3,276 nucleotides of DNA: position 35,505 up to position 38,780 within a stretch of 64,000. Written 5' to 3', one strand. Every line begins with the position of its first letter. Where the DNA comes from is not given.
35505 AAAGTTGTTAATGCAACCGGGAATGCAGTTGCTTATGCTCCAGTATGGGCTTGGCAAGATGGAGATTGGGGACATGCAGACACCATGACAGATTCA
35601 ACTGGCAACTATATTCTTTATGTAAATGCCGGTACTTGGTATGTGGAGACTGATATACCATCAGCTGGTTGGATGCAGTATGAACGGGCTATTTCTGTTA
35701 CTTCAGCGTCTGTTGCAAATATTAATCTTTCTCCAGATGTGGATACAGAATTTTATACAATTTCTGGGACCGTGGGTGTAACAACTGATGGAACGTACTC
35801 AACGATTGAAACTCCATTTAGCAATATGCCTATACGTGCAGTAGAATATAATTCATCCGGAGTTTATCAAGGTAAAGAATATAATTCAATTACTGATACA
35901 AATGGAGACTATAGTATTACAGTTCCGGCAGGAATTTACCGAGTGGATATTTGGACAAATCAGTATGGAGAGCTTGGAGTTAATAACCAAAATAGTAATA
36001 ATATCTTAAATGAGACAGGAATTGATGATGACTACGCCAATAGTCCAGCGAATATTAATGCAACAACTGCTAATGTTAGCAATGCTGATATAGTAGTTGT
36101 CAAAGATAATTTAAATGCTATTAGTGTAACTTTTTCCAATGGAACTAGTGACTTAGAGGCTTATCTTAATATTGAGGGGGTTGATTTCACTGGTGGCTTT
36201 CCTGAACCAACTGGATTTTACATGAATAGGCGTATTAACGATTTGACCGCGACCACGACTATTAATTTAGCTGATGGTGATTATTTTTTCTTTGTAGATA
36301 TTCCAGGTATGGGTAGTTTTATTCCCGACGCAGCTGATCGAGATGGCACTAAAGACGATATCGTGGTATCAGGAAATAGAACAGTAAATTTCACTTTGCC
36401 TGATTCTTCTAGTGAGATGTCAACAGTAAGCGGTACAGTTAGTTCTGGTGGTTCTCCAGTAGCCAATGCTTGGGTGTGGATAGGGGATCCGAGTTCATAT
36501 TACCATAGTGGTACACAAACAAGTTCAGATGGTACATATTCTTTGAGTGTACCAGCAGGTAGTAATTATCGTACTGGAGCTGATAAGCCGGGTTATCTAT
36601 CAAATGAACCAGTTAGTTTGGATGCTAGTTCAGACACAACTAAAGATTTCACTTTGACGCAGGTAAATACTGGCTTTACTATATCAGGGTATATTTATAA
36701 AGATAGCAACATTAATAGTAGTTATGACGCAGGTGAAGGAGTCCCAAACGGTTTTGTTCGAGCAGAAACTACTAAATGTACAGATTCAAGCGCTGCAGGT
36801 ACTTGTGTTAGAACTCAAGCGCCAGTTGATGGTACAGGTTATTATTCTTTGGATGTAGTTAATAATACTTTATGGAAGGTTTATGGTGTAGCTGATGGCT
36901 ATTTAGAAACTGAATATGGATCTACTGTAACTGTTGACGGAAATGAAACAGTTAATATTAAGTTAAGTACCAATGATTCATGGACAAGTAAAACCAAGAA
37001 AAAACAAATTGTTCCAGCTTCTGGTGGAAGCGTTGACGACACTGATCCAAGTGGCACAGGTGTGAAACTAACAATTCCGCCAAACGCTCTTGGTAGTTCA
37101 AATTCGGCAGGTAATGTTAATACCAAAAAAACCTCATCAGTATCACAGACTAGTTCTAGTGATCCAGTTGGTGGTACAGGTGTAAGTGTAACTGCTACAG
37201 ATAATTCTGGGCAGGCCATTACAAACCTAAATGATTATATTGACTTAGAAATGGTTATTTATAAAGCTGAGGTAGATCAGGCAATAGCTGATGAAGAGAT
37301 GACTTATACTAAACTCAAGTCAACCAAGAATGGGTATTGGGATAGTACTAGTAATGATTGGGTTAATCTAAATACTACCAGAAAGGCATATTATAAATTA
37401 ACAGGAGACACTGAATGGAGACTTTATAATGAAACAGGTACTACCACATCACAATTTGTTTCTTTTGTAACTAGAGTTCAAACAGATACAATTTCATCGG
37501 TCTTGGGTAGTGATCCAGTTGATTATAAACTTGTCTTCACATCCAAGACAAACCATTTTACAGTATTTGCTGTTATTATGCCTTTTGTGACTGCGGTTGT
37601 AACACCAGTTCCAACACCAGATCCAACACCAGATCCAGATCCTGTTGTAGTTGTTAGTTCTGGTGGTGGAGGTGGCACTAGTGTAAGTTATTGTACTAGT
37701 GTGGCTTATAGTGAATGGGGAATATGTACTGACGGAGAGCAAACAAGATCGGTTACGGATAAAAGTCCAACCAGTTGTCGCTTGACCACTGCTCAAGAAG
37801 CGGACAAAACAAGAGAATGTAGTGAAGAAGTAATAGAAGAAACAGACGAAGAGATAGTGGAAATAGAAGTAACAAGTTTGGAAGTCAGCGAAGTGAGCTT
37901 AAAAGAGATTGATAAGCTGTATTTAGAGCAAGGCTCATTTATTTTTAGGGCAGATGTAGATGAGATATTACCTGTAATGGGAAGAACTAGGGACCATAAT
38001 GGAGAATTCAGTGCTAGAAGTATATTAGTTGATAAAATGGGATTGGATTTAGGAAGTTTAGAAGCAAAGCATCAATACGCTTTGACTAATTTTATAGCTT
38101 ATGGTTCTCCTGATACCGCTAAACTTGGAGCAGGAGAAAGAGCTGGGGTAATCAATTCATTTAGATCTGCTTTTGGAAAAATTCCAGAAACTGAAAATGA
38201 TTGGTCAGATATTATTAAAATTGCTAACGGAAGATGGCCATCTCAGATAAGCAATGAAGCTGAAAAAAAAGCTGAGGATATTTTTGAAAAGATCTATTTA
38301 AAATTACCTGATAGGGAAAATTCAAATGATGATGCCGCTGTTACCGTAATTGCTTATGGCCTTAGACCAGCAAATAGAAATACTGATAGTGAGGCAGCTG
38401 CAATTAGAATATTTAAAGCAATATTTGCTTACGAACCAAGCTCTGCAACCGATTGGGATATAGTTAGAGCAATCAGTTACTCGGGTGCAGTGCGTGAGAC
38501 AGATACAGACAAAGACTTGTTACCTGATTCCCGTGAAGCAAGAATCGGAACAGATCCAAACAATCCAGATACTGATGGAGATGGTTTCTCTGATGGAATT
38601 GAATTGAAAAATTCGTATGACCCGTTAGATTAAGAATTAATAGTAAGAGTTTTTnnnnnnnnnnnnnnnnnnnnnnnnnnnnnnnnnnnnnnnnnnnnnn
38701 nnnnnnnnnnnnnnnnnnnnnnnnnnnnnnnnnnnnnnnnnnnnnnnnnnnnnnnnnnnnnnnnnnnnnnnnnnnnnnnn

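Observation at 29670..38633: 2,987-aa modular surface protein (twin lamin-tail domains, Ig-like and CarboxypepD_reg-like arrays, TSP1-like Cys motif, TSP3-like Ca tail)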

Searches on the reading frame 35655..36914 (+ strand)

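Call 7: search_protein_families(library=pfam, proteins=[window:35655-36914:+], max_evalue=0.1)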
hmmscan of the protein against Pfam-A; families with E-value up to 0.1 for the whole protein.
window:35655-36914:+ (420 aa): 4 families
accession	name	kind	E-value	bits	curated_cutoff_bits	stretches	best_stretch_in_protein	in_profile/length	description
PF13620.12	CarboxypepD_reg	-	1.3e-12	48.3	32.3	2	257-335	1-82/82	Carboxypeptidase regulatory-like domain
PF13715.12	CarbopepD_reg_2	-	1.1e-06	29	32.2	1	258-332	1-72/88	CarboxypepD_reg-like domain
PF07210.18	DUF1416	-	0.032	14.6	23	0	254-297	18-61/97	Protein of unknown function (DUF1416)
PF18079.6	AglB_L1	-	0.096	13.2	23.6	0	258-308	4-51/87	Archaeal glycosylation protein B long peripheral domain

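Call 10: search_protein_families(library=ncbifam, proteins=[window:35655-36914:+], max_evalue=0.1)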
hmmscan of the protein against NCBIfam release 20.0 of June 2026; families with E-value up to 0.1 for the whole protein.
window:35655-36914:+ (420 aa): 0 families

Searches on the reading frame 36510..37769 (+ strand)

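Call 7: search_protein_families(library=pfam, proteins=[window:36510-37769:+], max_evalue=0.1)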
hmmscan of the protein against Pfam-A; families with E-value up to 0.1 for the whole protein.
window:36510-37769:+ (420 aa): 2 families
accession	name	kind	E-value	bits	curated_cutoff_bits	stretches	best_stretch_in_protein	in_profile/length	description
PF13620.12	CarboxypepD_reg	-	2.1e-07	31.6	32.3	2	1-50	31-82/82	Carboxypeptidase regulatory-like domain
PF08877.16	MepB-like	-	0.023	14.9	27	1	302-355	20-73/122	MepB-like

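Call 10: search_protein_families(library=ncbifam, proteins=[window:36510-37769:+], max_evalue=0.1)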
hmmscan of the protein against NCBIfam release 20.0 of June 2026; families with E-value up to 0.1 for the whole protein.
window:36510-37769:+ (420 aa): 0 families

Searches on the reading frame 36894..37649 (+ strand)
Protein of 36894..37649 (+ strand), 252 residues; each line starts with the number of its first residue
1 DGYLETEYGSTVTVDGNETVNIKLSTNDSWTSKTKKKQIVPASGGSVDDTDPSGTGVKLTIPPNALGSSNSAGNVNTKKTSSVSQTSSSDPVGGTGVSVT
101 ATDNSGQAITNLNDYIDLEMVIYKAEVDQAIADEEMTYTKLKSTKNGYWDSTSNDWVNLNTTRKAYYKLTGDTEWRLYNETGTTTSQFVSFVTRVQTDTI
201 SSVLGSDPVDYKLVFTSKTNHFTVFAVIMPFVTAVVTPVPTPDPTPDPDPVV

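Call 24: search_solved_structures(query=A1, max_evalue=10, show_alignments=2)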
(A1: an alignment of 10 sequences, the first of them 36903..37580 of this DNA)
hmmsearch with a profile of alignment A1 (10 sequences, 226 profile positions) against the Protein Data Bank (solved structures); distinct sequences matched with E-value up to 10: 0.

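Call 34: search_protein_representatives(alignment_id=A1)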
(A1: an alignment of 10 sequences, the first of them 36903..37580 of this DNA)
Query: 10 sequences, 226 profile positions. Proteins with E-value up to 0.001 (for the whole library): 198; up to 1e-10: 129; up to 1e-30: 36. The best 150 are listed.
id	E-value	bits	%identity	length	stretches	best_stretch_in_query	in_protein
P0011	5.6e-100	350.0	-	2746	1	2-226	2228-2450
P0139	1.2e-99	348.9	-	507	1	2-226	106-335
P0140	2.9e-94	331.3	-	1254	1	3-226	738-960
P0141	3.1e-93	327.9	-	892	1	1-226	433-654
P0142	1.0e-91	322.9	-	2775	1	2-225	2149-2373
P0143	1.1e-86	306.5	-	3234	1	6-226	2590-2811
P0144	3.6e-86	304.8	-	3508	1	2-225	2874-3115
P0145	2.8e-85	301.9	-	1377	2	2-225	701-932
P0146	7.4e-85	300.5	-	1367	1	6-225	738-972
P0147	2.5e-84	298.8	-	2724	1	2-226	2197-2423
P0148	2.2e-83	295.7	-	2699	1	2-226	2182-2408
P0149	9.4e-83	293.6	-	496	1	6-225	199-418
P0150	4.5e-81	288.1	-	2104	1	7-226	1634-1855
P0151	3.8e-80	285.1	-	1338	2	4-225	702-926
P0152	2.9e-78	279.0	-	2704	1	2-226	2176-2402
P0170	2.5e-33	132.0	-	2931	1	5-199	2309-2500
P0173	4.6e-31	124.6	-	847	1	5-200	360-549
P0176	5.4e-29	117.8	-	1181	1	12-200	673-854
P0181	2.9e-26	108.9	-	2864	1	7-179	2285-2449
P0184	4.2e-26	108.3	-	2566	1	11-164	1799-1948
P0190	7.7e-24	100.9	-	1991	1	9-175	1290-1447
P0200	2.3e-21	92.8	-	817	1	3-181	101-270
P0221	4.5e-17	78.8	-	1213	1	17-223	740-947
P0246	1.7e-12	63.8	-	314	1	18-221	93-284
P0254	1.2e-11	61.1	-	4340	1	8-175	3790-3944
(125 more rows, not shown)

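Call 53: find_related_loci(query=A1, collection=genome_contigs, flank=3000)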
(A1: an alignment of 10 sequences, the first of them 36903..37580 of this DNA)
Query A1 (226 aa) in genome_contigs; peptide patterns used: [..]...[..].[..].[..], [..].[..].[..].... (x = any residue, [..] = any of these).
99 stretches matched a pattern; 20 encode a relative of the query (tblastn E <= 1e-3); 20 distinct loci.
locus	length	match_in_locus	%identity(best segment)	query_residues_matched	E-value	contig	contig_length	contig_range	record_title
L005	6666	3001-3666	68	2-226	4e-97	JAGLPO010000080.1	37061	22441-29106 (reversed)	MAG: Candidatus Parcubacteria bacterium isolate RS_8_12 ROV157_8.bin.12.fa_80, whole genome shotgun sequence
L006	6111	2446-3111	67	2-226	8e-97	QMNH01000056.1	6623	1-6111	MAG: Candidatus Falkowbacteria bacterium isolate B7_G4 B7_Guay4_scaffold_15191, whole genome shotgun sequence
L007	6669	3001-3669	64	1-226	1e-92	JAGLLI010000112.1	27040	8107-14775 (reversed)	MAG: Candidatus Parcubacteria bacterium isolate RS_5_13 ROV157_5.bin.13.fa_112, whole genome shotgun sequence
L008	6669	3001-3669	63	1-226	6e-90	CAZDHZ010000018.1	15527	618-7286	MAG TPA_asm: uncultured Gammaproteobacteria bacterium isolate binchicken_co256_37 genome assembly, contig: NODE_8798_len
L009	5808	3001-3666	62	2-226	1e-87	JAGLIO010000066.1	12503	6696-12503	MAG: Candidatus Parcubacteria bacterium isolate RS_2_9 ROV157_2.bin.9.fa_66, whole genome shotgun sequence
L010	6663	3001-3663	56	2-225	8e-78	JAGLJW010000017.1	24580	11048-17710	MAG: Candidatus Parcubacteria bacterium isolate RS_3_8 ROV157_3.bin.8.fa_17, whole genome shotgun sequence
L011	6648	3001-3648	58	1-226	3e-77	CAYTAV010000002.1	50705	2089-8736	MAG TPA_asm: uncultured Gammaproteobacteria bacterium isolate binchicken_co22_29 genome assembly, contig: NODE_719_lengt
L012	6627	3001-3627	57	18-223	1e-68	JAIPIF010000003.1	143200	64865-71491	MAG: Candidatus Gracilibacteria bacterium isolate Tobar13.5m-G68 Tobar13-5m-C89, whole genome shotgun sequence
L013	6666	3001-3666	54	9-224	5e-67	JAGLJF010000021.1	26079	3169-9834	MAG: Candidatus Paceibacterota bacterium isolate RS_3_34 ROV157_3.bin.34.fa_21, whole genome shotgun sequence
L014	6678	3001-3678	53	2-223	2e-65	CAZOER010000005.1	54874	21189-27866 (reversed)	MAG TPA_asm: uncultured Candidatus Peribacteria bacterium isolate binchicken_co28_198 genome assembly, contig: NODE_425_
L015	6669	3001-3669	53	8-224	2e-64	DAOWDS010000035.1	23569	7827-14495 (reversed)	MAG TPA_asm: Candidatus Moraniibacteriota bacterium isolate CSMAG_1919 CSMAG_1919_k141_814545_length_23569_cov_10.9832,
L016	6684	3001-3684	50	1-223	2e-63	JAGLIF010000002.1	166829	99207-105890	MAG: Candidatus Gracilibacteria bacterium isolate RS_2_30 ROV157_2.bin.30.fa_2, whole genome shotgun sequence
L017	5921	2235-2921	52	2-224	4e-63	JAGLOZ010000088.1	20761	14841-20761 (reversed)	MAG: Candidatus Paceibacterota bacterium isolate RS_7_61 ROV157_7.bin.61.fa_88, whole genome shotgun sequence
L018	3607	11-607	54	27-224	1e-62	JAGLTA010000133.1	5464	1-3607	MAG: Candidatus Parcubacteria bacterium isolate RS_9_75 ROV157_9.bin.75.fa_133, whole genome shotgun sequence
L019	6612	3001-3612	54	18-224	3e-61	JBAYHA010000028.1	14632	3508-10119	MAG: Patescibacteria group bacterium isolate SO_2016_GW1_138 scaffold07146_OW334_2016, whole genome shotgun sequence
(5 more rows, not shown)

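Call 54: predict_structure(alignment_id=A2)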
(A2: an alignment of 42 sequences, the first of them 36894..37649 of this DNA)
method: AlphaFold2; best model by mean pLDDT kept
length: 252 residues; sequences in the alignment: 42
mean_pLDDT: 90.5   pTM: 0.82
mean pLDDT of the five models: 90.5, 89.7, 89.0, 88.6, 87.9
residues with pLDDT >= 90: 195; 70-90: 25; 50-70: 25; < 50: 7
segments of 3 or more residues with pLDDT < 50: 1-5
pLDDT, mean of each block of 10 residues (from residue 1): 47 61 65 91 97 97 97 97 91 95 96 97 96 95 97 97 98 98 96 98 97 98 96 80 87 82
secondary structure, 60 per line:
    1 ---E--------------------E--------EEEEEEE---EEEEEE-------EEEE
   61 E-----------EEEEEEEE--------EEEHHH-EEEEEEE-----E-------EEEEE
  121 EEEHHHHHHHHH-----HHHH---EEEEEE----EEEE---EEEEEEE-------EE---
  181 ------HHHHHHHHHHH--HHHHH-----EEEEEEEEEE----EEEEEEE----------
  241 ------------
elements in order: E34-40 E44-49 E57-61 E73-80 E89-91 E96-102 E116-123 H124-132 H138-141 E145-150 E155-158 E162-168 H187-197 H200-204 E210-219 E224-230

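Call 65: list_cluster_members(proteins=[P0170, P0173, P0176, P0181, P0184, P0190, P0200, P0221, P0246, P0254])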
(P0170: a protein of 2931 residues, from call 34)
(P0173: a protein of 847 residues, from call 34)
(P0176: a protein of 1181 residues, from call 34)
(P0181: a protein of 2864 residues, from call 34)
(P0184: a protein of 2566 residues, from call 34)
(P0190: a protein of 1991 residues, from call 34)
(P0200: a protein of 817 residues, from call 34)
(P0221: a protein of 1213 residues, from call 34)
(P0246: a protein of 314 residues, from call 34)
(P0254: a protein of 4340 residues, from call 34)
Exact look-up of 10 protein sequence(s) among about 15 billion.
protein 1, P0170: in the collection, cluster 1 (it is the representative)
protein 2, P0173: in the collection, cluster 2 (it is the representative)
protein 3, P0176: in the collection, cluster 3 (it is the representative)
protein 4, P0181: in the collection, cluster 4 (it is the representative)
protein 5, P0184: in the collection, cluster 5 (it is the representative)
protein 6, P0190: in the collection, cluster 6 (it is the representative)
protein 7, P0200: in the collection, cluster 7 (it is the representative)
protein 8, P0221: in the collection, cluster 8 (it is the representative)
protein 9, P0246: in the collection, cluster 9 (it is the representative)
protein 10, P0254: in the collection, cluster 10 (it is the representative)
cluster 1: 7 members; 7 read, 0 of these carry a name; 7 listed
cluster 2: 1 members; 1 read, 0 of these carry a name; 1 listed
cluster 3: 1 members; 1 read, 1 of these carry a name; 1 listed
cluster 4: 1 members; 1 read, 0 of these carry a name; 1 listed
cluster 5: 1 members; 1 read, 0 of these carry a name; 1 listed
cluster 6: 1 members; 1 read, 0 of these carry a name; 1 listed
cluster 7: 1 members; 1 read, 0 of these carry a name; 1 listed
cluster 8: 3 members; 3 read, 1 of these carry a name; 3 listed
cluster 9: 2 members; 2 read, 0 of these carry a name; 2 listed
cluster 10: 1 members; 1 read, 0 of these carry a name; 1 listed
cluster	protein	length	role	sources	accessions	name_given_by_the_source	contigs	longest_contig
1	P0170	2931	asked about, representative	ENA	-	-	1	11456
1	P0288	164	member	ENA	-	-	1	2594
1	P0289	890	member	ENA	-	-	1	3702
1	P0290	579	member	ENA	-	-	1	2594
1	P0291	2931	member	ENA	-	-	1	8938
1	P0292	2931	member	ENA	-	-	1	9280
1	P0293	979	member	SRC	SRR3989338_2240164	-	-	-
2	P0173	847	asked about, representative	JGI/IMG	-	-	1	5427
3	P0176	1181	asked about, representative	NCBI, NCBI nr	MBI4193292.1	MAG: carboxypeptidase regulatory-like domain-containing protein, partial [Candidatus ... | carboxypeptidase regulatory-like domain-containing protein [Candidatus Colwellbacteria ...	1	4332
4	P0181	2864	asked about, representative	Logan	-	-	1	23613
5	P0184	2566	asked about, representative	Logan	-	-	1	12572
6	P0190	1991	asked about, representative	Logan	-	-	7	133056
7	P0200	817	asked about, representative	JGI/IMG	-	-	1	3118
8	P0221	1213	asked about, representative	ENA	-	-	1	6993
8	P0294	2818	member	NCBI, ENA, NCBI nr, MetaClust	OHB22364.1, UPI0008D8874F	MAG: hypothetical protein A2939_03590 [Parcubacteria group bacterium ... | status=active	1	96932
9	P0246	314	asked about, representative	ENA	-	-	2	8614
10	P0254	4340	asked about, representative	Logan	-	-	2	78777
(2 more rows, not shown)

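Call 84: fold_search(model_id=the predicted structure, library=pdb)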
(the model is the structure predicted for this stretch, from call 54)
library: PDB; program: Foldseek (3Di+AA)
matches with E <= 10: 502; with E <= 0.001: 0
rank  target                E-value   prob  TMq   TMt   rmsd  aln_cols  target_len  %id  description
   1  9e5c_5n               1.8e-02  0.95  0.36  0.16   7.0       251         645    9  Cryo-EM structure of 96 nm repeat of microtubule doublet from T. brucei flagellum (released 2025-03-12)
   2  4dlo_A                3.5e-02  0.92  0.34  0.26   7.0       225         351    8  Crystal structure of the GAIN and HormR domains of brain angiogenesis inhibitor 3 (BAI3) (released 2012-02-22)
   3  4dlo_B                4.2e-02  0.91  0.32  0.25   6.2       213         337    6  Crystal structure of the GAIN and HormR domains of brain angiogenesis inhibitor 3 (BAI3) (released 2012-02-22)
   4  3gfu_B                6.9e-02  0.05  0.10  0.11  17.4       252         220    8  FaeE-FaeG chaperone-major pilin complex of F4 ac 5/95 fimbriae (released 2009-10-20)
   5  4l0p_A                9.7e-02  0.08  0.12  0.15  17.3       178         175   10  Structure of the human EphA3 receptor ligand binding domain complexed with ephrin-A5 (released 2014-06-11)
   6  3gew_A                1.2e-01  0.04  0.12  0.13  17.1       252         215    9  FaeE-FaeG chaperone-major pilin complex of F4 ad fimbriae (released 2009-10-20)
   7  6lnc_G                1.4e-01  0.07  0.14  0.12  19.6       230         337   10  CryoEM structure of Cascade-TniQ complex (released 2020-02-19)
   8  3gfu_D                1.4e-01  0.05  0.13  0.14  17.4       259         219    8  FaeE-FaeG chaperone-major pilin complex of F4 ac 5/95 fimbriae (released 2009-10-20)
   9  3nng_B                1.5e-01  0.11  0.13  0.19  13.1       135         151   14  Crystal structure of the F5/8 type C domain of Q5LFR2_BACFN protein from Bacteroides fragilis. Northeast Structural Ge (released 2010-08-18)
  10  3nru_L                1.6e-01  0.06  0.12  0.16  17.0       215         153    8  Ligand binding domain of EPHA7 (released 2010-12-08)
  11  3nru_D                1.9e-01  0.06  0.13  0.17  15.8       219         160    9  Ligand binding domain of EPHA7 (released 2010-12-08)
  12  7s0p                  2.4e-01  0.09  0.15  0.21  12.2       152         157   11  Crystal structure of Porcine Factor VIII C2 Domain Bound to Phosphatidylserine (released 2021-10-27)
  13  6w1x_G                2.5e-01  0.06  0.16  0.14  23.0       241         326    8  Cryo-EM structure of anti-CRISPR AcrIF9, bound to the type I-F crRNA-guided CRISPR surveillance complex (released 2020-05-13)
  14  3nng_A                2.8e-01  0.08  0.13  0.18  12.5       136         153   14  Crystal structure of the F5/8 type C domain of Q5LFR2_BACFN protein from Bacteroides fragilis. Northeast Structural Ge (released 2010-08-18)
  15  3nru_B                3.0e-01  0.04  0.12  0.16  16.2       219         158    8  Ligand binding domain of EPHA7 (released 2010-12-08)
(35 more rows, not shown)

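Call 99: search_protein_families(library=phrogs, proteins=[window:36894-37649:+], max_evalue=0.01)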
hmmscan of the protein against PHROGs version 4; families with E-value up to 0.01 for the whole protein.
window:36894-37649:+ (252 aa): 0 families

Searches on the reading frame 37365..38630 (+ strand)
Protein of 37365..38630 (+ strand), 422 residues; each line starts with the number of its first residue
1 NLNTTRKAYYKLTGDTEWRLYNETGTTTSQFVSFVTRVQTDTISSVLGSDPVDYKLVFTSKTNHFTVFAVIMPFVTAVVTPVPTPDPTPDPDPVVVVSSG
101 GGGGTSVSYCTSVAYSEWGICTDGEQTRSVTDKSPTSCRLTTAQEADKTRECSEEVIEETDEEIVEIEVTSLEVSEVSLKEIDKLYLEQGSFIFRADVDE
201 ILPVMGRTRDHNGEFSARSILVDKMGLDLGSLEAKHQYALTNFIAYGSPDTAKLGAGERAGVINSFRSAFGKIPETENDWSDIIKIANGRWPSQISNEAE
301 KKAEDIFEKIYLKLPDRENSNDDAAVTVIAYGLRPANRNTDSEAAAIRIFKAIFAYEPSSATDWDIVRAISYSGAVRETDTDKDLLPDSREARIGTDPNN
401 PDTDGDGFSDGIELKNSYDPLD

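Call 7: search_protein_families(library=pfam, proteins=[window:37365-38630:+], max_evalue=0.1)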
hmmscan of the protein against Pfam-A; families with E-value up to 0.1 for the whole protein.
window:37365-38630:+ (422 aa): 3 families
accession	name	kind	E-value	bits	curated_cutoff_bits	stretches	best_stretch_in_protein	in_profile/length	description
PF18884.5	TSP3_bac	-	0.00012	22.3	25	2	402-415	1-14/22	Bacterial TSP3 repeat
PF04947.19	Pox_VLTF3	-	0.0062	16.7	25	0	276-311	68-103/168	Poxvirus Late Transcription Factor VLTF3 like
PF08877.16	MepB-like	-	0.025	14.7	27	1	17-70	20-73/122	MepB-like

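Call 10: search_protein_families(library=ncbifam, proteins=[window:37365-38630:+], max_evalue=0.1)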
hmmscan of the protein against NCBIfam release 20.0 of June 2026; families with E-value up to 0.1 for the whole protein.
window:37365-38630:+ (422 aa): 2 families
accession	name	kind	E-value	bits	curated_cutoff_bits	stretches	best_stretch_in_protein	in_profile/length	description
NF033765.2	gliding_CglD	equivalog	9.1e-08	30.3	400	1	376-417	262-303/1124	adventurous gliding motility lipoprotein CglD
NF047639.1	throspo3_MtsD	equivalog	0.0049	15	800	1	379-420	481-527/651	cell-cell cohesion protein MtsD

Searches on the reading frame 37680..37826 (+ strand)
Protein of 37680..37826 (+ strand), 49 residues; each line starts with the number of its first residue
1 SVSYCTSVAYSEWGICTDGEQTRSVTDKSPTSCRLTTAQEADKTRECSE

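Call 76: search_solved_structures(query=A6, max_evalue=10, show_alignments=3)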
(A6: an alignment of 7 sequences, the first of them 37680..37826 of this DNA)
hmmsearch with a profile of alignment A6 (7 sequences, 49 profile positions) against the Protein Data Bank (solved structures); distinct sequences matched with E-value up to 10: 0.

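Call 77: search_protein_families(library=pfam, alignment_id=A6, max_evalue=10)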
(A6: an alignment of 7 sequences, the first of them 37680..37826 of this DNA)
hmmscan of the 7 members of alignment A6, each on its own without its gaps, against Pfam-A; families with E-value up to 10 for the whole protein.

A. member 1, window:37680-37826:+ (49 aa): 0 families

B. families by the number of members that match (of 7 scanned): 1 family
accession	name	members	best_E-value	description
PF16642.10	KCNQ2_u3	1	0.17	Unstructured region on Potassium channel subunit alpha KvLQT2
